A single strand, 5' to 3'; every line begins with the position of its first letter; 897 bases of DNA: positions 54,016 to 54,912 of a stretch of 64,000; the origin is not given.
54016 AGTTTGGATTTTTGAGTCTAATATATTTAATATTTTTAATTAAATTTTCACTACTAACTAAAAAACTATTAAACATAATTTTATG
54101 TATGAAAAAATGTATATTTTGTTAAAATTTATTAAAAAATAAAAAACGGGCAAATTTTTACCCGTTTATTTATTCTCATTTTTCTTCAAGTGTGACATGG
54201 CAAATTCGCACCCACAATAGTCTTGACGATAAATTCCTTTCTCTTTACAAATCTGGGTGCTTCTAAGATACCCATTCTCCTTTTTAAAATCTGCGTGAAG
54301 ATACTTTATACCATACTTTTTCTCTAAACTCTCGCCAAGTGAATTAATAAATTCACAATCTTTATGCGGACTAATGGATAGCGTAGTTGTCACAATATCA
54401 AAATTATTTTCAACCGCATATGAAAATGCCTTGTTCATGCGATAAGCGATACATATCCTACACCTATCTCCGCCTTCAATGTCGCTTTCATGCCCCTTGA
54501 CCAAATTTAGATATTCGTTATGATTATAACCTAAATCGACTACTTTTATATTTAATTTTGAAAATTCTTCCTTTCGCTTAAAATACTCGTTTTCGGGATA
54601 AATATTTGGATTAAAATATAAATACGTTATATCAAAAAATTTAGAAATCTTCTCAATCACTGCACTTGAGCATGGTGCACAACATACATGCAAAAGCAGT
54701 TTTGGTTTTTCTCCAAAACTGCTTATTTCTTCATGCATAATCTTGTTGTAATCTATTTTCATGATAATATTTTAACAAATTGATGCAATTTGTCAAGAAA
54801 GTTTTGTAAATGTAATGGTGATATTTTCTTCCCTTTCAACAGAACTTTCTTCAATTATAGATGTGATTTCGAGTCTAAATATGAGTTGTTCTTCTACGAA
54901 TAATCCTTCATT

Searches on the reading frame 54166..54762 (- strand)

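Call 3: search_protein_families(library=pfam, proteins=[window:54166-54762:-], max_evalue=0.1)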
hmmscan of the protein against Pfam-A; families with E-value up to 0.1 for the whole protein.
window:54166-54762:- (198 aa): 2 families
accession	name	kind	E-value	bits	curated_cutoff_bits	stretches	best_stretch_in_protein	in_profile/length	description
PF02677.20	QueH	-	2.6e-59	200.7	23.5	1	22-189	1-173/175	Epoxyqueuosine reductase QueH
PF08821.16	CGGC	-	0.0054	17.4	27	1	89-156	34-103/106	CGGC domain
